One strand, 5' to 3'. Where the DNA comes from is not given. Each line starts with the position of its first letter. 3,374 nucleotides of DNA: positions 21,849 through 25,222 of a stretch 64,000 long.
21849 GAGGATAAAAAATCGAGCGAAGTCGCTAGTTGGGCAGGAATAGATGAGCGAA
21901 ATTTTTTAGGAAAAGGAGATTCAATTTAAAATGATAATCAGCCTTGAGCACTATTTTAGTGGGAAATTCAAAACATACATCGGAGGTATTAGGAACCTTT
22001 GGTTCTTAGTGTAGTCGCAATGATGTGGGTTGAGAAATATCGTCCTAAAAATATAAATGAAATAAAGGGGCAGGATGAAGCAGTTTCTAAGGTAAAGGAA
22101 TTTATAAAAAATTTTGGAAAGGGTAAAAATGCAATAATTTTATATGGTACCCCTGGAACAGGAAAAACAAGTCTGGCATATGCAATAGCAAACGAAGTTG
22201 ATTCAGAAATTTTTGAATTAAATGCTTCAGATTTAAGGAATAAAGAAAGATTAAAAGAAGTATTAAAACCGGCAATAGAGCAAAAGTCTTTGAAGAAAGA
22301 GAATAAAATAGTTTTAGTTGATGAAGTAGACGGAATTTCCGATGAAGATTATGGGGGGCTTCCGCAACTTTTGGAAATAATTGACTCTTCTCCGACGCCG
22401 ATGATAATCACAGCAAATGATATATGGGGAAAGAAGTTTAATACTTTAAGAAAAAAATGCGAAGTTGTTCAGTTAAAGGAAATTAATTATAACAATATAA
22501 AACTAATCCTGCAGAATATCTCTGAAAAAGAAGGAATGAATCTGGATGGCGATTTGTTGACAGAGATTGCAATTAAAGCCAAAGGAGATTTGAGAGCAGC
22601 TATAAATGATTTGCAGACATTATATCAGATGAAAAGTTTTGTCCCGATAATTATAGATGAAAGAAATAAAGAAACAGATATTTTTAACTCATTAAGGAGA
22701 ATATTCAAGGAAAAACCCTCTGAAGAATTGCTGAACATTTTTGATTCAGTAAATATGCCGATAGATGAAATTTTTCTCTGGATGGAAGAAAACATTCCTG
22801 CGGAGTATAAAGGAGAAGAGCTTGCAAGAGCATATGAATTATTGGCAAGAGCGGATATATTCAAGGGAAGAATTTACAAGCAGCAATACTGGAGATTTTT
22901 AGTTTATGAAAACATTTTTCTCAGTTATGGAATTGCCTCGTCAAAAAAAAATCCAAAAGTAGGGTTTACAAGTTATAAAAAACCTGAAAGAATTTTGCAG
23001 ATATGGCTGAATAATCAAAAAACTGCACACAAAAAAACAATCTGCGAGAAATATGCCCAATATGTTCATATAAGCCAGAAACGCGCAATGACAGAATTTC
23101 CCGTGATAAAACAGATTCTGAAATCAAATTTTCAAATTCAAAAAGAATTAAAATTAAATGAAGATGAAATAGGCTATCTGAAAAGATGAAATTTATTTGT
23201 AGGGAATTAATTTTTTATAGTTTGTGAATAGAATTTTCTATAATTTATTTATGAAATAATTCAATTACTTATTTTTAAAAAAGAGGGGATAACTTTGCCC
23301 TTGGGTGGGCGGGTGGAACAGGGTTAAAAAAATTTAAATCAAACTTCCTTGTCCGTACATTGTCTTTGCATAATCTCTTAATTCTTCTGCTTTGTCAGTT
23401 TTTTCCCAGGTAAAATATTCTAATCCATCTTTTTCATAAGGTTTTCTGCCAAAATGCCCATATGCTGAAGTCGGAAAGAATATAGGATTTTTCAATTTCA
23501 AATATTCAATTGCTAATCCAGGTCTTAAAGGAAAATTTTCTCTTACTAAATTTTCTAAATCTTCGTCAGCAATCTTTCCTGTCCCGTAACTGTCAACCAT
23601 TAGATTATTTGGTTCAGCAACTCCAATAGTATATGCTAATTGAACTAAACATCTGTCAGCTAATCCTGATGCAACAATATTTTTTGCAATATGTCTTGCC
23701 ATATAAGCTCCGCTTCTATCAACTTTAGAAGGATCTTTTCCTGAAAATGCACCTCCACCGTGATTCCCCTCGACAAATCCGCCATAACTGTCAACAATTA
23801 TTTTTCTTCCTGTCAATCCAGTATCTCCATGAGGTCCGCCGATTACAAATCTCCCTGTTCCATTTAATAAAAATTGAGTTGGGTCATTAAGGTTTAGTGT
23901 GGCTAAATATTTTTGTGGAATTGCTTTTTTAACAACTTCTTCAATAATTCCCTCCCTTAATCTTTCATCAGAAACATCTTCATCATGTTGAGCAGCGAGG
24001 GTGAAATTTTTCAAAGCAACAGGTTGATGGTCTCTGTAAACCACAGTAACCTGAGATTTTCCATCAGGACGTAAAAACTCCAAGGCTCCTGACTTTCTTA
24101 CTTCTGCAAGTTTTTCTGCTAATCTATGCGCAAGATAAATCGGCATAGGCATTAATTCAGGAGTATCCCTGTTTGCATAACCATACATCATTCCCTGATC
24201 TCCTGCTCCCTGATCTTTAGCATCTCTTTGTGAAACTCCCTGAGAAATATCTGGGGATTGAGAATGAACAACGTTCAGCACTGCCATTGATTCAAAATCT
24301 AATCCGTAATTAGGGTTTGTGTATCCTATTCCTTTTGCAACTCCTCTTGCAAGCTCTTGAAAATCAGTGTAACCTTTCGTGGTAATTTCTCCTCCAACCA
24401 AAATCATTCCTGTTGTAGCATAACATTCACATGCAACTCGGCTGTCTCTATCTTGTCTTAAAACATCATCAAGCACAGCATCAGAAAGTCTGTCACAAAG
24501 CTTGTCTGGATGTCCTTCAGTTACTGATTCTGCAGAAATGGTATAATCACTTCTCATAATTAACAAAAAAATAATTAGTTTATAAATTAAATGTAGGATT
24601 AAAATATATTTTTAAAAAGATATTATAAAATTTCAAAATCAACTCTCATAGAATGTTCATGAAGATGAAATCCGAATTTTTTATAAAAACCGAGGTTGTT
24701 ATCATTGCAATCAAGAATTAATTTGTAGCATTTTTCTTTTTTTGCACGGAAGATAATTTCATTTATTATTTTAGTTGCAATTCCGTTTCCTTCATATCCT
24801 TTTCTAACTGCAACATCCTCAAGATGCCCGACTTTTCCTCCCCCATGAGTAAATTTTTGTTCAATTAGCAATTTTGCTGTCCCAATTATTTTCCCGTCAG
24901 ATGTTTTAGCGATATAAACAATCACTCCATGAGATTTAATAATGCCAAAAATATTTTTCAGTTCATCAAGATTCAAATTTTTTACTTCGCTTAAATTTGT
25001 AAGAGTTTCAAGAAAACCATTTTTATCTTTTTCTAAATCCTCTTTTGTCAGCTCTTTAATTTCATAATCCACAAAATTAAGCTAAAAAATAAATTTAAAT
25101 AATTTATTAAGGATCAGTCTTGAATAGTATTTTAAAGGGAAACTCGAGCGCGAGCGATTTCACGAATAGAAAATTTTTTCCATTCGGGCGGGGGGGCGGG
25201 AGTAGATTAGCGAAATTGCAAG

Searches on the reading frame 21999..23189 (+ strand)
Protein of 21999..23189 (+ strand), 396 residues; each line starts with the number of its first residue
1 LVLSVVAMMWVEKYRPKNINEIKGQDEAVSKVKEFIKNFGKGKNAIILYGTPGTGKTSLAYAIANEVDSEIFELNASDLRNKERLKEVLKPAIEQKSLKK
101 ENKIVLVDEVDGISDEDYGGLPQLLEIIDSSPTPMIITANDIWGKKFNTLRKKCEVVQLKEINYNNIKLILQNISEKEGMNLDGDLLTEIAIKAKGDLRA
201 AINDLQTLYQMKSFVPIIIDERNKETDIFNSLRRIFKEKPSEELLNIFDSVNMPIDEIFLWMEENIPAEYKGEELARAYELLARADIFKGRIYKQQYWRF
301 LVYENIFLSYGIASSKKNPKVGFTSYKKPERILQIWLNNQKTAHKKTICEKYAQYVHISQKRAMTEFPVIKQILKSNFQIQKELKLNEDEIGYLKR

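Call 17: search_protein_families(library=ncbifam, proteins=[window:21999-23189:+])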
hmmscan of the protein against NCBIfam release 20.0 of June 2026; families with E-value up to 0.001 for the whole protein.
window:21999-23189:+ (396 aa): 74 families (the best 25 are shown)
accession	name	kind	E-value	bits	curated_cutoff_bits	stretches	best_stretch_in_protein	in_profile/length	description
NF003229.0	PRK04195.1-5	equivalog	2.8e-105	352.4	280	1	7-395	4-410/413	replication factor C large subunit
NF003230.0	PRK04195.1-6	equivalog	1.2e-91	307.9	441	1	8-390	2-395/494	replication factor C large subunit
NF003234.0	PRK04195.2-4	equivalog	2.1e-78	264.4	529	1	8-376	1-385/497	replication factor C large subunit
NF003233.0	PRK04195.2-3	equivalog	6.5e-77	259.4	471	1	8-393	1-396/504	replication factor C large subunit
NF003228.0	PRK04195.1-4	equivalog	1.8e-71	241.5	456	1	9-366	3-366/502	replication factor C large subunit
NF003231.0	PRK04195.2-1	equivalog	1.8e-71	241.5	442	1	7-394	4-406/517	replication factor C large subunit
NF003232.0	PRK04195.2-2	equivalog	3.4e-67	227.4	701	1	8-392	1-390/480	replication factor C large subunit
NF003227.0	PRK04195.1-2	equivalog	3.2e-65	220.7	502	1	8-391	4-392/487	replication factor C large subunit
NF003226.0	PRK04195.1-1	equivalog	2.4e-60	204.6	588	1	8-395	2-400/405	replication factor C large subunit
NF001679.0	PRK00440.1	equivalog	3.3e-33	115.1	303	1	7-213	5-213/322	replication factor C small subunit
NF009067.0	PRK12402.1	equivalog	1e-22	80.6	317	2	84-222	108-236/340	replication factor C small subunit 2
TIGR02397.1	dnaX_nterm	equivalog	4.5e-19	68.9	250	2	63-211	80-225/355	DNA polymerase III subunit gamma/tau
NF003159.0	PRK04132.1-4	equivalog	2.6e-18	65.5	999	2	70-208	603-740/852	replication factor C small subunit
NF003157.0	PRK04132.1-2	equivalog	2.4e-17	62.2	1103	2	69-211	615-756/864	replication factor C small subunit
NF011522.0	PRK14961.1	equivalog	1.1e-16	60.7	562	2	71-210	90-226/363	DNA polymerase III subunits gamma and tau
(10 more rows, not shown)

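Call 20: find_homologous_proteins(query=window:21999-23189:+, max_evalue=1e-40)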
Query window:21999-23189:+ (396 aa): 3635 proteins with E <= 1e-40 among 8000 candidates; the best 120 are listed.
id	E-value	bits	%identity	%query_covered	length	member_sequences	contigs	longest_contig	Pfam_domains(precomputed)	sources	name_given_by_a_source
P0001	1.0e-255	866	100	100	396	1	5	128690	PF13173.13,PF06068.20,PF00004.36,PF13401.13,PF21960.3,PF05673.20,PF05496.19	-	-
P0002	2.1e-234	796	93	98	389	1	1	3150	PF13173.13,PF00004.36,PF13401.13,PF21960.3,PF05673.20,PF05496.19,PF07728.21,PF20720.4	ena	-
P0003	3.7e-226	768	90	98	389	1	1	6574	PF13173.13,PF06068.20,PF00004.36,PF13401.13,PF21960.3,PF05496.19,PF20720.4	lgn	-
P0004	7.6e-209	711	80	98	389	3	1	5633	PF13173.13,PF12775.14,PF00004.36,PF13401.13,PF21960.3,PF05673.20,PF05496.19,PF07728.21,PF13191.13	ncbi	-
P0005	2.4e-207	707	81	98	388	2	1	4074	PF13173.13,PF12775.14,PF00004.36,PF13401.13,PF21960.3,PF05496.19,PF07728.21,PF13191.13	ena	-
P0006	7.5e-207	705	82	98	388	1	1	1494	PF13173.13,PF06068.20,PF25361.2,PF00004.36,PF13401.13,PF21960.3,PF05496.19,PF07728.21,PF03215.22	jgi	-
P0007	2.1e-206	703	81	94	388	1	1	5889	PF13173.13,PF25361.2,PF00004.36,PF13401.13,PF21960.3,PF05496.19,PF07728.21,PF20720.4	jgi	jgi:replication factor C large subunit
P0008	3.2e-206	703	81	98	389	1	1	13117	PF13173.13,PF06068.20,PF25361.2,PF12775.14,PF00004.36,PF13401.13,PF21960.3,PF05496.19,PF07728.21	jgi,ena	-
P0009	2.5e-205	700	80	98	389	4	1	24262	PF13173.13,PF01057.24,PF06068.20,PF25361.2,PF12775.14,PF00004.36,PF13401.13,PF21960.3,PF05496.19,PF07728.21,PF13191.13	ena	-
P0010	4.9e-205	699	80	98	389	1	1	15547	PF13173.13,PF25361.2,PF00004.36,PF13401.13,PF21960.3,PF05496.19,PF07728.21,PF13191.13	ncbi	-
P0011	1.3e-204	698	80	98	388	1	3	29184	PF13173.13,PF01057.24,PF25361.2,PF00004.36,PF13401.13,PF05496.19,PF07728.21,PF03215.22,PF13191.13,PF13479.13,PF12775.14,PF21960.3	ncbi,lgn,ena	-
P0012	1.6e-203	694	80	98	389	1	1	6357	PF13173.13,PF25361.2,PF12775.14,PF00004.36,PF13401.13,PF13238.13,PF21960.3,PF05496.19,PF14532.13,PF07728.21,PF13191.13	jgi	jgi:replication factor C large subunit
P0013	6.5e-202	689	79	98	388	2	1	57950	PF13173.13,PF25361.2,PF12775.14,PF00004.36,PF13401.13,PF21960.3,PF05496.19,PF07728.21,PF13191.13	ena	-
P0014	1.9e-200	684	80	98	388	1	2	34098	PF13173.13,PF01057.24,PF06068.20,PF25361.2,PF00004.36,PF13401.13,PF05496.19,PF07728.21,PF13191.13,PF00910.29,PF21960.3,PF20720.4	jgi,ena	jgi:replication factor C large subunit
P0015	1.5e-199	681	77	98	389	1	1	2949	PF13173.13,PF06068.20,PF25361.2,PF00004.36,PF13401.13,PF05673.20,PF05496.19,PF07728.21,PF03215.22,PF12775.14,PF00910.29,PF21960.3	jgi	jgi:replication factor C large subunit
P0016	9.4e-196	668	76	98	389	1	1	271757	PF13173.13,PF06068.20,PF25361.2,PF00004.36,PF13401.13,PF05496.19,PF07728.21,PF03215.22,PF24883.3,PF12775.14,PF21960.3,PF20720.4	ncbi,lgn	-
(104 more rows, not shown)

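Call 25: find_encoding_contigs(protein=P0003, flank=10000, max_places=3)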
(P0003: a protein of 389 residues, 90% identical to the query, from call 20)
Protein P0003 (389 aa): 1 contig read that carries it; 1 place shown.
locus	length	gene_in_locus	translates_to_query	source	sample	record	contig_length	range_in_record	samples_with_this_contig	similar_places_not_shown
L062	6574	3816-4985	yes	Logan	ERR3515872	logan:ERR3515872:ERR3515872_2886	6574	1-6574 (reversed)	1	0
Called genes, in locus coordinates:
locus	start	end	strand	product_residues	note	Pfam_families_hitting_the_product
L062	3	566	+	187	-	?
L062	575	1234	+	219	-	PF00730:HhH-GPD, PF00633:HHH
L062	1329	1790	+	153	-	PF00857:Isochorismatase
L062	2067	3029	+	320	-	PF05496:RuvB_N (weak), PF13177:DNA_pol3_delta2, PF00004:AAA, PF13173:AAA_14 (weak), PF25361:AAA_lid_RFC1 (weak), PF08542:Rep_fac_C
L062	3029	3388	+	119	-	-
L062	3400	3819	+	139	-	PF00293:NUDIX, PF14815:NUDIX_4 (weak)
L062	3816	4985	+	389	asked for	PF05496:RuvB_N, PF06068:TIP49 (weak), PF20720:nSTAND3 (faint), PF13173:AAA_14 (weak), PF13401:AAA_22 (faint), PF00004:AAA, PF21960:RCF1-5-like_lid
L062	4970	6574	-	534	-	?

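Call 26: find_encoding_contigs(protein=P0013, flank=10000, max_places=3)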
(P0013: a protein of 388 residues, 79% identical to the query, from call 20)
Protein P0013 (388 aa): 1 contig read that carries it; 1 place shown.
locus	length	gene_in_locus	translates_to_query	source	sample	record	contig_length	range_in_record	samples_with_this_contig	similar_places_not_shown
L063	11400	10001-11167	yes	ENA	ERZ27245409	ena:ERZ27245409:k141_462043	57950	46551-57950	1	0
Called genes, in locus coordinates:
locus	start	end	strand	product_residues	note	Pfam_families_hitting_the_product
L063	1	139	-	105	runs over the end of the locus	-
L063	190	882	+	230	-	PF00696:AA_kinase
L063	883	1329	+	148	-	PF01876:RNase_P_p30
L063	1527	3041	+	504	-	PF01409:tRNA-synt_2d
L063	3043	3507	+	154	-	PF11969:DcpS_C (weak), PF01230:HIT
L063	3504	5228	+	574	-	PF03483:B3_4 (weak), PF03484:B5, PF17759:tRNA_synthFbeta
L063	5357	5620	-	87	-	-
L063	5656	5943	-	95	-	-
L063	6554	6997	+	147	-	-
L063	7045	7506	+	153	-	PF01219:DAGK_prokar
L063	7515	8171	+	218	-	PF00730:HhH-GPD, PF00633:HHH (weak)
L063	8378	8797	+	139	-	-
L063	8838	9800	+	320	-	PF05496:RuvB_N (weak), PF00004:AAA, PF13173:AAA_14 (weak), PF13177:DNA_pol3_delta2, PF25361:AAA_lid_RFC1 (weak), PF08542:Rep_fac_C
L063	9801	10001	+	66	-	-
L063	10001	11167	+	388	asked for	PF05496:RuvB_N, PF13191:AAA_16 (faint), PF12775:AAA_7 (weak), PF07728:AAA_5 (weak), PF13173:AAA_14 (weak), PF00004:AAA, PF25361:AAA_lid_RFC1 (weak), PF21960:RCF1-5-like_lid, +1 more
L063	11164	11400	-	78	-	?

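Call 27: find_encoding_contigs(protein=P0016, flank=10000, max_places=3)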
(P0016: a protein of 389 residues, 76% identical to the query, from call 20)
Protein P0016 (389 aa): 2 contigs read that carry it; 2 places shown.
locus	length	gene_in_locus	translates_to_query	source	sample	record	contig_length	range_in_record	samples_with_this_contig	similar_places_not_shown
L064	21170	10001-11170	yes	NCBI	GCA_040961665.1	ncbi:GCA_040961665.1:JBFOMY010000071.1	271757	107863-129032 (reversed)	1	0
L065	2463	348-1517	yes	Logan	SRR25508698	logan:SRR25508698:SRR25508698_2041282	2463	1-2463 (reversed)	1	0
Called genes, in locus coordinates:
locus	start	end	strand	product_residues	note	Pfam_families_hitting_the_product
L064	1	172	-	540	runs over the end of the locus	PF03483:B3_4 (weak), PF03484:B5, PF17759:tRNA_synthFbeta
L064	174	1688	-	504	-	PF01409:tRNA-synt_2d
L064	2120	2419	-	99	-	-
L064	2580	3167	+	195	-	PF01300:Sua5_yciO_yrdC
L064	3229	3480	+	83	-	PF03144:GTP_EFTU_D2 (weak)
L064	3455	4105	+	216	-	-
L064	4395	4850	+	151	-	PF01219:DAGK_prokar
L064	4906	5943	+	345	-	PF00871:Acetate_kinase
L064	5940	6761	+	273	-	PF01209:Ubie_methyltran, PF05175:MTS (faint), PF13489:Methyltransf_23, PF13847:Methyltransf_31, PF08241:Methyltransf_11, PF08242:Methyltransf_12, PF13649:Methyltransf_25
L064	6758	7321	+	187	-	PF06130:PTAC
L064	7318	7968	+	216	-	PF00730:HhH-GPD, PF00633:HHH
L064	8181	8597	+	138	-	-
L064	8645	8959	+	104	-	-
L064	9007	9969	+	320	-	PF05496:RuvB_N (weak), PF00004:AAA, PF13173:AAA_14 (weak), PF13177:DNA_pol3_delta2, PF25361:AAA_lid_RFC1, PF08542:Rep_fac_C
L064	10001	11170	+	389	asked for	PF03215:Rad17 (faint), PF05496:RuvB_N, PF06068:TIP49 (weak), PF13173:AAA_14 (weak), PF00004:AAA, PF07728:AAA_5 (weak), PF25361:AAA_lid_RFC1 (weak), PF21960:RCF1-5-like_lid (weak), +4 more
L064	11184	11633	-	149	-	PF13527:Acetyltransf_9 (weak), PF13673:Acetyltransf_10, PF00583:Acetyltransf_1, PF13508:Acetyltransf_7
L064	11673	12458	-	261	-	PF25133:TYW2_N_2, PF02475:TRM5-TYW2_MTfase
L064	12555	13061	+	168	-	-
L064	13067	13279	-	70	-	-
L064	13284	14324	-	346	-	PF00752:XPG_N, PF00867:XPG_I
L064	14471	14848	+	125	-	-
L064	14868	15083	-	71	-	-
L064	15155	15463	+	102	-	-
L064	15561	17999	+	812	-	PF03104:DNA_pol_B_exo1, PF10108:DNA_pol_B_exo2 (weak), PF00136:DNA_pol_B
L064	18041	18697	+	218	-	PF13365:Trypsin_2 (faint)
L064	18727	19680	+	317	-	PF17125:Methyltr_RsmF_N, PF01189:Methyltr_RsmB-F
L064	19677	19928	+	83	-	-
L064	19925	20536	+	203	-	-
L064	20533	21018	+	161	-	PF13636:Methyltranf_PUA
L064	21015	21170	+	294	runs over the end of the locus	PF00557:Peptidase_M24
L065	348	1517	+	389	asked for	PF03215:Rad17 (faint), PF05496:RuvB_N, PF06068:TIP49 (weak), PF13173:AAA_14 (weak), PF00004:AAA, PF07728:AAA_5 (weak), PF25361:AAA_lid_RFC1 (weak), PF21960:RCF1-5-like_lid (weak), +4 more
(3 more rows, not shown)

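Call 35: find_encoding_contigs(protein=P0001, flank=10000, max_places=6)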
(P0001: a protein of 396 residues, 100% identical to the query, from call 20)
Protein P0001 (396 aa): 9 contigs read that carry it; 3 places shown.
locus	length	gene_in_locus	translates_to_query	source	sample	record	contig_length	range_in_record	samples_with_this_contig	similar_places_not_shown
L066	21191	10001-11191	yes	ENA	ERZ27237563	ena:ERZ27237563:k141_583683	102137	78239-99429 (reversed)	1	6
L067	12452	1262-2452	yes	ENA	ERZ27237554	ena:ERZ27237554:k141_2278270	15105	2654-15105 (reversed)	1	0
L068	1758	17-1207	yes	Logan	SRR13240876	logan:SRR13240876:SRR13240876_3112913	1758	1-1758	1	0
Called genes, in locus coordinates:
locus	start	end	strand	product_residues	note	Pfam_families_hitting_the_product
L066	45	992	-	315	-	PF01336:tRNA_anti-codon (faint)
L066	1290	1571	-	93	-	-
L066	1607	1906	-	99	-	-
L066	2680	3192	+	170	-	-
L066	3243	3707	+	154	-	PF01219:DAGK_prokar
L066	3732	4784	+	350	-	PF00871:Acetate_kinase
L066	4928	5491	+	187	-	PF06130:PTAC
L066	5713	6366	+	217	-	PF00730:HhH-GPD, PF00633:HHH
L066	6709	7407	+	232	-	-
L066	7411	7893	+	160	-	PF00857:Isochorismatase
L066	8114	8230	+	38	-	-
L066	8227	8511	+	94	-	-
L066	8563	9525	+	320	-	PF05496:RuvB_N (weak), PF00004:AAA, PF13173:AAA_14 (weak), PF13177:DNA_pol3_delta2, PF25361:AAA_lid_RFC1, PF08542:Rep_fac_C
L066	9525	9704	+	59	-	-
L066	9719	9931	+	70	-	-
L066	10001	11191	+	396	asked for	PF05673:DUF815 (weak), PF05496:RuvB_N, PF06068:TIP49 (weak), PF13401:AAA_22 (faint), PF00004:AAA, PF13173:AAA_14 (weak), PF21960:RCF1-5-like_lid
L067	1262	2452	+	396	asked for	PF05673:DUF815 (weak), PF05496:RuvB_N, PF06068:TIP49 (weak), PF13401:AAA_22 (faint), PF00004:AAA, PF13173:AAA_14 (weak), PF21960:RCF1-5-like_lid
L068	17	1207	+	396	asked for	PF05673:DUF815 (weak), PF05496:RuvB_N, PF06068:TIP49 (weak), PF13401:AAA_22 (faint), PF00004:AAA, PF13173:AAA_14 (weak), PF21960:RCF1-5-like_lid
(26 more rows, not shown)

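Call 36: find_encoding_contigs(protein=P0002, flank=10000, max_places=3)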
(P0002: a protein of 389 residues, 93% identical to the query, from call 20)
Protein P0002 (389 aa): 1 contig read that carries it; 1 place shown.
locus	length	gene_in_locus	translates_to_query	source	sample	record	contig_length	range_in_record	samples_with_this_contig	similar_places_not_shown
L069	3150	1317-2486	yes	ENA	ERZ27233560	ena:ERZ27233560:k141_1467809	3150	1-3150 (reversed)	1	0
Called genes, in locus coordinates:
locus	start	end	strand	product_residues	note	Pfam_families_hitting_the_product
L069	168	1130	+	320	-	PF05496:RuvB_N (weak), PF00004:AAA, PF13173:AAA_14 (weak), PF13177:DNA_pol3_delta2, PF25361:AAA_lid_RFC1, PF08542:Rep_fac_C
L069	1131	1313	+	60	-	-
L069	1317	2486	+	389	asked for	PF05496:RuvB_N, PF05673:DUF815 (faint), PF20720:nSTAND3 (faint), PF13173:AAA_14 (weak), PF13401:AAA_22 (faint), PF00004:AAA, PF07728:AAA_5 (weak), PF21960:RCF1-5-like_lid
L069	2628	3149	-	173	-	?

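Call 54: find_encoding_contigs(protein=P0011, flank=10000, max_places=2)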
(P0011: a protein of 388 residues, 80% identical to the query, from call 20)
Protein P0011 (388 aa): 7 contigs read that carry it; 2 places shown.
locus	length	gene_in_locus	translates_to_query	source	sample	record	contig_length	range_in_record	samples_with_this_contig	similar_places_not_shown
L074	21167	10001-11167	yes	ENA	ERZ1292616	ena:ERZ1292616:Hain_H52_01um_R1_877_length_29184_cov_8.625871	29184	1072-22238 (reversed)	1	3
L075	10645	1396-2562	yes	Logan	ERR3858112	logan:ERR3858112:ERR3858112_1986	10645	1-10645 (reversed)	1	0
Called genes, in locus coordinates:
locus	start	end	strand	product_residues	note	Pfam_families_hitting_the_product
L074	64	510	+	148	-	-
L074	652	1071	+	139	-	-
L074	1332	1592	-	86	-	-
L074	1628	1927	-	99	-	-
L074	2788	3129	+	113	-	-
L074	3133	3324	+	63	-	-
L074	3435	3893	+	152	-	PF01219:DAGK_prokar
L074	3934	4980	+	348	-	PF00871:Acetate_kinase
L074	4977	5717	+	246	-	PF02353:CMAS, PF01209:Ubie_methyltran, PF05724:TPMT (weak), PF13489:Methyltransf_23, PF13847:Methyltransf_31, PF08241:Methyltransf_11, PF08242:Methyltransf_12, PF13649:Methyltransf_25, +3 more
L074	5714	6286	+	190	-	PF06130:PTAC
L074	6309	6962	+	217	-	PF00730:HhH-GPD, PF00633:HHH, PF10576:EndIII_4Fe-2S (weak)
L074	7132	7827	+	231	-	-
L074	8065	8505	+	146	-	-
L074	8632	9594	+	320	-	PF05496:RuvB_N (weak), PF00004:AAA, PF13173:AAA_14 (weak), PF13177:DNA_pol3_delta2, PF25361:AAA_lid_RFC1, PF08542:Rep_fac_C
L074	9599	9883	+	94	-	-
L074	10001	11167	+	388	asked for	PF03215:Rad17 (faint), PF05496:RuvB_N, PF12775:AAA_7 (weak), PF07728:AAA_5 (weak), PF13173:AAA_14 (weak), PF00004:AAA, PF25361:AAA_lid_RFC1 (weak), PF21960:RCF1-5-like_lid, +4 more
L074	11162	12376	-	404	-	PF00438:S-AdoMet_synt_N, PF02772:S-AdoMet_synt_M, PF02773:S-AdoMet_synt_C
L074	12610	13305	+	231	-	-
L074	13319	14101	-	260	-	PF25133:TYW2_N_2, PF02475:TRM5-TYW2_MTfase, PF13847:Methyltransf_31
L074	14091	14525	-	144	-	PF05168:HEPN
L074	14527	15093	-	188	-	PF01909:NTP_transf_2 (weak), PF18765:Polbeta (weak)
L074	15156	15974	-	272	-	-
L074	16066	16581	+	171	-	-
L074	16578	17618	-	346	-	PF00752:XPG_N, PF00867:XPG_I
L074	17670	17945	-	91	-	PF03551:PadR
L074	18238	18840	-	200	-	-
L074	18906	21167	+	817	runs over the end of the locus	PF03104:DNA_pol_B_exo1, PF10108:DNA_pol_B_exo2 (weak), PF13482:RNase_H_2 (weak), PF00136:DNA_pol_B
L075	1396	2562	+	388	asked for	PF03215:Rad17 (faint), PF05496:RuvB_N, PF12775:AAA_7 (weak), PF07728:AAA_5 (weak), PF13173:AAA_14 (weak), PF00004:AAA, PF25361:AAA_lid_RFC1 (weak), PF21960:RCF1-5-like_lid, +4 more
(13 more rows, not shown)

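Call 55: find_encoding_contigs(protein=P0014, flank=10000, max_places=2)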
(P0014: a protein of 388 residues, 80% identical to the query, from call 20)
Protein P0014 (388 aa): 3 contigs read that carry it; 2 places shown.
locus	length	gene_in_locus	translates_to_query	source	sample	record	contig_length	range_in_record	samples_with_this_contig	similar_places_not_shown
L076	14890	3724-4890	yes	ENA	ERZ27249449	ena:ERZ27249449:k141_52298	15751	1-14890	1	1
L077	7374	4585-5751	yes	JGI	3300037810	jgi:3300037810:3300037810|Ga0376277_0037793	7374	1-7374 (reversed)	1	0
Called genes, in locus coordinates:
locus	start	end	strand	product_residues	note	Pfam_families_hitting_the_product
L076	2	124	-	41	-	?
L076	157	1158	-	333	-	PF14528:LAGLIDADG_3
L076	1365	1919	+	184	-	PF00857:Isochorismatase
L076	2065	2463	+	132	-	-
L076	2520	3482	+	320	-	PF05496:RuvB_N (weak), PF00004:AAA, PF13173:AAA_14 (weak), PF13177:DNA_pol3_delta2, PF25361:AAA_lid_RFC1, PF08542:Rep_fac_C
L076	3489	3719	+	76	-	-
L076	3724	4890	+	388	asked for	PF05496:RuvB_N, PF06068:TIP49 (weak), PF13191:AAA_16 (faint), PF01057:Parvo_NS1 (weak), PF20720:nSTAND3 (faint), PF13173:AAA_14 (weak), PF00004:AAA, PF25361:AAA_lid_RFC1 (weak), +4 more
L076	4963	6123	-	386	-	PF00438:S-AdoMet_synt_N, PF02772:S-AdoMet_synt_M, PF02773:S-AdoMet_synt_C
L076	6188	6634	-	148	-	-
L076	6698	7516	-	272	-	PF25133:TYW2_N_2, PF02475:TRM5-TYW2_MTfase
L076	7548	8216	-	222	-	-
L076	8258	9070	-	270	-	-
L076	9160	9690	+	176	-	-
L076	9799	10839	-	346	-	PF00752:XPG_N, PF00867:XPG_I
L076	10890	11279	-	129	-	-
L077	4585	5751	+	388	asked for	PF05496:RuvB_N, PF06068:TIP49 (weak), PF13191:AAA_16 (faint), PF01057:Parvo_NS1 (weak), PF20720:nSTAND3 (faint), PF13173:AAA_14 (weak), PF00004:AAA, PF25361:AAA_lid_RFC1 (weak), +4 more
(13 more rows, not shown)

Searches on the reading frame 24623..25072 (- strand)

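Call 17: search_protein_families(library=ncbifam, proteins=[window:24623-25072:-])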
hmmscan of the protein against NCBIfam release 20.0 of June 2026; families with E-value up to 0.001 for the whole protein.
window:24623-25072:- (149 aa): 9 families
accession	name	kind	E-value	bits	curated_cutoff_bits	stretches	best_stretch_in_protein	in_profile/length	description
NF000360.1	sat4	exception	1.1e-07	32.1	380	1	36-137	58-155/180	streptothricin N-acetyltransferase Sat4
TIGR01575.1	rimI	equivalog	3.1e-06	27.4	86.4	1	53-137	34-114/132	ribosomal protein S18-alanine N-acetyltransferase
NF043067.1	AAC_6p_group_E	equivalog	4.7e-06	26.5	140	1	36-136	24-128/140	aminoglycoside 6'-N-acetyltransferase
NF040503.1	resist_ArsN1a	equivalog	0.00014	21.7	170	1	35-136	34-134/159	arsinothricin resistance N-acetyltransferase ArsN1 family A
NF040501.1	resist_ArsN2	equivalog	0.00015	21.4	125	1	52-139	26-105/133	arsenic resistance N-acetyltransferase ArsN2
NF053587.1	SpmdActasePaiA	equivalog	0.00051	19.9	250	1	31-136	43-148/172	spermidine/spermine N(1)-acetyltransferase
NF000115.2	AAC_6p_Iad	exception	0.00056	20.1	275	1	31-136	22-132/144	aminoglycoside N-acetyltransferase AAC(6')-Iad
NF002959.0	PRK03624.1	equivalog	0.00056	19.6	124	1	79-139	70-133/147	GNAT family acetyltransferase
NF011310.0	PRK14721.1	equivalog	0.00088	18.6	725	0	23-121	167-265/423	flagellar biosynthesis regulator FlhF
